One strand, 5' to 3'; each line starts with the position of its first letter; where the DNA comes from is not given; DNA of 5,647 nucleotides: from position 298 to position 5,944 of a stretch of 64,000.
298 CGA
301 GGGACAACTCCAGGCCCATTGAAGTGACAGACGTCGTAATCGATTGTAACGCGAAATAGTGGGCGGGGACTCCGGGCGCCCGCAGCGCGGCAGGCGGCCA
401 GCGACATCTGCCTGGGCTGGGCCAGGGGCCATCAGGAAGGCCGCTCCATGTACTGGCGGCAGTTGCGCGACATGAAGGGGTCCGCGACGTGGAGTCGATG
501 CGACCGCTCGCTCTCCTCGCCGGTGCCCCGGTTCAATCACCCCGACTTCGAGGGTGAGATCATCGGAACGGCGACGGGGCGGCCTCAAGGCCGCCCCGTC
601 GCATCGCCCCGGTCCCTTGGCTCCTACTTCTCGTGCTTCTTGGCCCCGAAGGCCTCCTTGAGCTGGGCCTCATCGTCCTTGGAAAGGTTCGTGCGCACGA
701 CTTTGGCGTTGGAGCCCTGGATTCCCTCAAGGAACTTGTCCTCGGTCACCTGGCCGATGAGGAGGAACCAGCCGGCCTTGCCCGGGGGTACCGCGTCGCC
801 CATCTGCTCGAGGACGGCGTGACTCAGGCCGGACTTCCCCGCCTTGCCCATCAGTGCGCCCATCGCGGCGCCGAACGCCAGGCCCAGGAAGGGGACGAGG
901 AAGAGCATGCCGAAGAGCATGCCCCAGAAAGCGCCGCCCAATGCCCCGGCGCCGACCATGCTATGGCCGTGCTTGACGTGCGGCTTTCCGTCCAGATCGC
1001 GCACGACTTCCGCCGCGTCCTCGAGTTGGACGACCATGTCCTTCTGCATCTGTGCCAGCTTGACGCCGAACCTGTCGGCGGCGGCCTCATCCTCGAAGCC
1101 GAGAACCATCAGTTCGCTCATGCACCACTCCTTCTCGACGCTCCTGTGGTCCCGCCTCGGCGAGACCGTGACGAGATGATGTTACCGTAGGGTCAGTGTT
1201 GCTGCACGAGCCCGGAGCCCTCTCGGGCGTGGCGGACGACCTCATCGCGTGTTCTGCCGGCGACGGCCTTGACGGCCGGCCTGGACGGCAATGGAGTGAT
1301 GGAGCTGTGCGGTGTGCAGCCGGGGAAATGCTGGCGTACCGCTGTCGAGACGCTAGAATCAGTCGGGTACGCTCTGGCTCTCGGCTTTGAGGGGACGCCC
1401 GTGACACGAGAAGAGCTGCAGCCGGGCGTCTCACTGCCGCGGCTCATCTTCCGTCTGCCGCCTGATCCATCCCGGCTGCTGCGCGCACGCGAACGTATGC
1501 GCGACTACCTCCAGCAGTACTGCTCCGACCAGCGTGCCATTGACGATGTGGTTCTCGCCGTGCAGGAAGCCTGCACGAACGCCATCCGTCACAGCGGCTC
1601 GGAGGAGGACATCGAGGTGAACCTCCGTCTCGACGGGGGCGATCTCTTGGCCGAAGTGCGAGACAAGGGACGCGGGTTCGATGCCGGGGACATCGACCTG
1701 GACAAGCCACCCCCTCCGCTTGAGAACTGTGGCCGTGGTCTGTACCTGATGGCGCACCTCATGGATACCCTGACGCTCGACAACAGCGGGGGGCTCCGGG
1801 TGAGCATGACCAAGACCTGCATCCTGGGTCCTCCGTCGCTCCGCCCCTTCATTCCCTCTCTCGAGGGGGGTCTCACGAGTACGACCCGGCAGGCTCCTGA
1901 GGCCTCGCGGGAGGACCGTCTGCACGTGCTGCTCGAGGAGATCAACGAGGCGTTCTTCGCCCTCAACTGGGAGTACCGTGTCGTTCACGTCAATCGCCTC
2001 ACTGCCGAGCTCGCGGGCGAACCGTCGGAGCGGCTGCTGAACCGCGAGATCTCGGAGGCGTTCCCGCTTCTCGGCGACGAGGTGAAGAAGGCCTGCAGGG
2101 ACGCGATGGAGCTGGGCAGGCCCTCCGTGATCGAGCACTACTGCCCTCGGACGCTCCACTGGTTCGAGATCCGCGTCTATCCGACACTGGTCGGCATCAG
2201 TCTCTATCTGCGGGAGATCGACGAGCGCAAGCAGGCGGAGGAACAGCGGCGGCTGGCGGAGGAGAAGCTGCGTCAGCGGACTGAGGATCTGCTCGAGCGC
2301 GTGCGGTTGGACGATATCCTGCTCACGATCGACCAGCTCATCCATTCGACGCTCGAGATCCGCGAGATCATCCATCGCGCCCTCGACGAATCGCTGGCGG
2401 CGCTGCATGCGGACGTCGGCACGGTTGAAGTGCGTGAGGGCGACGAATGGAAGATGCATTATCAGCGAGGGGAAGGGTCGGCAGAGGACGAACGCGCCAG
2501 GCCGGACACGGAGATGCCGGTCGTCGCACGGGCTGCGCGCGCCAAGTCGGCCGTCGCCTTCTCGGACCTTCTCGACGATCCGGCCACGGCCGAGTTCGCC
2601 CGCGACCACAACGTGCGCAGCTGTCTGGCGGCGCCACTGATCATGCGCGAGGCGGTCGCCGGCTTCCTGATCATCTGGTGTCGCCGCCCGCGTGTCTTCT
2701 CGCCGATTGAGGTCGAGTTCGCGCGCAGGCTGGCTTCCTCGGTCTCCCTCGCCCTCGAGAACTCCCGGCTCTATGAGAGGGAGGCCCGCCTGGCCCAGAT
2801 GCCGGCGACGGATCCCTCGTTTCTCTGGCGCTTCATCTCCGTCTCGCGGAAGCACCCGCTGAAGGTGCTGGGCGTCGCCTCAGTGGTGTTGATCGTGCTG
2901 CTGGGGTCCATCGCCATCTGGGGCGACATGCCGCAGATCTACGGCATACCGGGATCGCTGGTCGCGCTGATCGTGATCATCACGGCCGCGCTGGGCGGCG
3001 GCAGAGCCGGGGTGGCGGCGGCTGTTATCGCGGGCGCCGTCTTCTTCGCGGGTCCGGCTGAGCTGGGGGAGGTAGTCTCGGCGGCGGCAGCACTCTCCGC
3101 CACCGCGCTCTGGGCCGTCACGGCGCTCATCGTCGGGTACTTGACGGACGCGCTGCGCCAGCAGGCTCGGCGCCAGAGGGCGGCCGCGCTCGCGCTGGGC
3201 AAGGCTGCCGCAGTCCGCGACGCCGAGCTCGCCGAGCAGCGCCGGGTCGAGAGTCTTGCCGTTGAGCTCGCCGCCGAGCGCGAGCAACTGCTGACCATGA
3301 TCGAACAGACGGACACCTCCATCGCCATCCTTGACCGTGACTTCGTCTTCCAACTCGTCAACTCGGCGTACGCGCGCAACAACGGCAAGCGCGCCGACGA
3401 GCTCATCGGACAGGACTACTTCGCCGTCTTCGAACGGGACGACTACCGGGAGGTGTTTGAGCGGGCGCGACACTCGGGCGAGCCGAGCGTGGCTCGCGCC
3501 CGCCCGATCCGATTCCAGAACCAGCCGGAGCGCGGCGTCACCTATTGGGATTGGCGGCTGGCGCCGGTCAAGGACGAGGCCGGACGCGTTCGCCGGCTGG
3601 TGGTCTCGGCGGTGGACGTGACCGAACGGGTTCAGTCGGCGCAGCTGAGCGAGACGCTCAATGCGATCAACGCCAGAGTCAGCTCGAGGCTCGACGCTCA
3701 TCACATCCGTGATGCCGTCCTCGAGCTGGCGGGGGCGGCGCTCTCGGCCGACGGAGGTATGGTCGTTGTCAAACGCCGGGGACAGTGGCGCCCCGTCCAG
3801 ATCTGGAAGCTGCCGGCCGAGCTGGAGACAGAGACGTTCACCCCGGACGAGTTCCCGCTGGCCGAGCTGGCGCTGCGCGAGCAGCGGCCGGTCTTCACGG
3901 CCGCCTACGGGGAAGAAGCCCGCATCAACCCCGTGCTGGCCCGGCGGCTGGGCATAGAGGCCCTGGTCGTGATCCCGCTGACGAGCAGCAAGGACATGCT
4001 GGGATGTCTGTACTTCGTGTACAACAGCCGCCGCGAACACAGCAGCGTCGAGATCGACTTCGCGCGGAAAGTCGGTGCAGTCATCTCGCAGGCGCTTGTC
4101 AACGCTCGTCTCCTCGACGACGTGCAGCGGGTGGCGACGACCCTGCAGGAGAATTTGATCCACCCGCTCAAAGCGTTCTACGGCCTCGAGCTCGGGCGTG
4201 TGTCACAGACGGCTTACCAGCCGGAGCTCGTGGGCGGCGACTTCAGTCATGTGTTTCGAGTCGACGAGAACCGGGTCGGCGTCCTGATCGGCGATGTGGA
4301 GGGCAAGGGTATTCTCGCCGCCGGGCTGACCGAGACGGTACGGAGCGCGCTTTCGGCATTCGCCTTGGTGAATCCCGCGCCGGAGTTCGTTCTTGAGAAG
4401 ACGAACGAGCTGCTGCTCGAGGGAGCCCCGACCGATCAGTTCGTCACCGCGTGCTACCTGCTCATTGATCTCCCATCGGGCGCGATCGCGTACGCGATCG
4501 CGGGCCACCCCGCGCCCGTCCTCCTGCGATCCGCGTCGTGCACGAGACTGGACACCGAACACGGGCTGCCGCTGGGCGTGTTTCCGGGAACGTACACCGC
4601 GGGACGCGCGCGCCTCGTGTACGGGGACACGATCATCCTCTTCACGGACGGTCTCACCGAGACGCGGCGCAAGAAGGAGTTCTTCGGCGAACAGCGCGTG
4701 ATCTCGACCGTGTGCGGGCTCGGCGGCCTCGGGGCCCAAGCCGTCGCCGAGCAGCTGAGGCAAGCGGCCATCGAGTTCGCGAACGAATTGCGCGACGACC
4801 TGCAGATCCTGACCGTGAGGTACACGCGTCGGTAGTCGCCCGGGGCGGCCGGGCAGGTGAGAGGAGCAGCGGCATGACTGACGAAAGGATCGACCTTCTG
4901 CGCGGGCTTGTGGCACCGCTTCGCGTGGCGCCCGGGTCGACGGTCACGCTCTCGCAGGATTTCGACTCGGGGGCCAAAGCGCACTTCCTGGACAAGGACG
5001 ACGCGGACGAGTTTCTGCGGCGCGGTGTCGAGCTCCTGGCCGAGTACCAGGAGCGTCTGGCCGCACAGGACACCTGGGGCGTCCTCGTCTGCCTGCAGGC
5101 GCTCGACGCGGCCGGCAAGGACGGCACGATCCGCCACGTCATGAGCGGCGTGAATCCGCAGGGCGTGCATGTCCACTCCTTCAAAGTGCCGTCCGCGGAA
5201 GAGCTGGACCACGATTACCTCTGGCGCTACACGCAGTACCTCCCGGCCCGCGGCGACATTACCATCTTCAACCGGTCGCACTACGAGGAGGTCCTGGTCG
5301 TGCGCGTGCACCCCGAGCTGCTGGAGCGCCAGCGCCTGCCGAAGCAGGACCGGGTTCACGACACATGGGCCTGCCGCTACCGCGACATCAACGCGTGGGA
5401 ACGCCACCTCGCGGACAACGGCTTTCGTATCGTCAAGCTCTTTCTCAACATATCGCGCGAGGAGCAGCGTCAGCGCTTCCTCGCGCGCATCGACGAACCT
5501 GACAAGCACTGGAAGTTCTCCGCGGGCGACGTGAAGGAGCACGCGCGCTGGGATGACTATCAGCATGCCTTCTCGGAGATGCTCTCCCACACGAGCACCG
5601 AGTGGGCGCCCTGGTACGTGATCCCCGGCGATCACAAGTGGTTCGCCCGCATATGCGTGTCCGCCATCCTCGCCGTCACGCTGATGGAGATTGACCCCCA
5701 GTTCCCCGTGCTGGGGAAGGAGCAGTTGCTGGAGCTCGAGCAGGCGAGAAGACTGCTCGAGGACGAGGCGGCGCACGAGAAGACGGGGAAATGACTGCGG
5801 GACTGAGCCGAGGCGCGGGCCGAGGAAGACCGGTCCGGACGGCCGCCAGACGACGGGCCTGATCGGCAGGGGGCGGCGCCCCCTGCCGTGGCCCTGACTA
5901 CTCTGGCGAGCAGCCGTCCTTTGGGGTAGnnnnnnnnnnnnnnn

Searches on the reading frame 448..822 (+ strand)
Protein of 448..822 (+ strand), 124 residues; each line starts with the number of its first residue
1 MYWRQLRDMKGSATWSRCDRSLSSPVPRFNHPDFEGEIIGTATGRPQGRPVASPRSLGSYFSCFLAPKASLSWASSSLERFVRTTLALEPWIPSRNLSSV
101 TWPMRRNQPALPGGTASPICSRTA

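Call 11: search_protein_families(library=pfam, alignment_id=A1, max_evalue=0.01)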
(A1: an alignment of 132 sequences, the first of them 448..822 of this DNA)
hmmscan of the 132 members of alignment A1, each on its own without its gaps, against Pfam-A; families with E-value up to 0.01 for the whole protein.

A. member 1, window:448-822:+ (124 aa): 0 families

B. families by the number of members that match (of 132 scanned): 34 families (the first 25 are shown)
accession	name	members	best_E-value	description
PF01906.23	YbjQ_1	2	2.9e-38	Putative heavy-metal-binding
PF01725.21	Ham1p_like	1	8.4e-52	Ham1 family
PF06177.16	QueT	1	1.4e-36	QueT transporter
PF00005.33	ABC_tran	1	1.8e-35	ABC transporter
PF00881.29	Nitroreductase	1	1.7e-33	Nitroreductase family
PF01329.24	Pterin_4a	1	2.1e-32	Pterin 4 alpha carbinolamine dehydratase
PF06897.17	DUF1269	1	2.5e-30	Protein of unknown function (DUF1269)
PF01138.27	RNase_PH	1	1.1e-27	3' exoribonuclease family, domain 1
PF13581.12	HATPase_c_2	1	2.1e-18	Histidine kinase-like ATPase domain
PF04472.17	SepF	1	5.7e-18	Cell division protein SepF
PF07885.22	Ion_trans_2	1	9.5e-12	Ion channel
PF00731.26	AIRC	1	4e-11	AIR carboxylase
PF03725.20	RNase_PH_C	1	9.4e-10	3' exoribonuclease family, domain 2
PF13304.12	AAA_21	1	1.9e-08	AAA domain, putative AbiEii toxin, Type IV TA system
PF14597.12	Lactamase_B_5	1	8.2e-07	Metallo-beta-lactamase superfamily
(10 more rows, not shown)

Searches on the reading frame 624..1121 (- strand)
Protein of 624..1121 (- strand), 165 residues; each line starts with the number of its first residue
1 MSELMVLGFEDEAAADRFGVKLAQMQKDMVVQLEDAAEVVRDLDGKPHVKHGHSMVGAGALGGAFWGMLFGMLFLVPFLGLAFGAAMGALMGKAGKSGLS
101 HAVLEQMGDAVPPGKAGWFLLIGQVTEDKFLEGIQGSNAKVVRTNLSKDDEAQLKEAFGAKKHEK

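Call 15: search_protein_families(library=pfam, proteins=[window:624-1121:-], max_evalue=0.01)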
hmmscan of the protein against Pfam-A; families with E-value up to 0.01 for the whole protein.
window:624-1121:- (165 aa): 1 family
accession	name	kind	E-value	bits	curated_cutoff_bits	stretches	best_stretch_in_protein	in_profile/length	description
PF06897.17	DUF1269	-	2.5e-30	105.2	26.9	1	60-158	1-99/100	Protein of unknown function (DUF1269)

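Call 57: find_encoding_contigs(protein=window:624-1121:-, flank=10000, max_places=3)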
Protein window:624-1121:- (165 aa): 2 contigs read that carry it; 2 places shown.
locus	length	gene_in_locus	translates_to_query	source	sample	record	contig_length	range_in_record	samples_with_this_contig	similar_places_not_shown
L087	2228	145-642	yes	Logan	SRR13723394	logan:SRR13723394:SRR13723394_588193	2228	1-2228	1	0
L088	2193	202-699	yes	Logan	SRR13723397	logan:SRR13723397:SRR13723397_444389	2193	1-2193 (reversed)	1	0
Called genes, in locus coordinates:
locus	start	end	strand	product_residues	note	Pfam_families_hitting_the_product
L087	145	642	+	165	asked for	PF06897:DUF1269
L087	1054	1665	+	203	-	PF00440:TetR_N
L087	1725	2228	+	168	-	?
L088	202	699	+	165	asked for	PF06897:DUF1269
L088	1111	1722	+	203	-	PF00440:TetR_N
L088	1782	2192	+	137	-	?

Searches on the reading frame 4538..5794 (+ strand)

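Call 51: search_protein_families(library=pfam, proteins=[window:4538-5794:+], max_evalue=0.01)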
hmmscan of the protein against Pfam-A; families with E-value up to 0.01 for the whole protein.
window:4538-5794:+ (418 aa): 2 families
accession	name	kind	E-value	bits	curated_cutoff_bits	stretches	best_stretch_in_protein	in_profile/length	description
PF03976.20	PPK2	-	4.9e-68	229.6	22.3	1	152-383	3-222/229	Polyphosphate kinase 2 (PPK2)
PF13468.12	Glyoxalase_3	-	0.0058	17.1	25.1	0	244-333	44-121/176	Glyoxalase-like domain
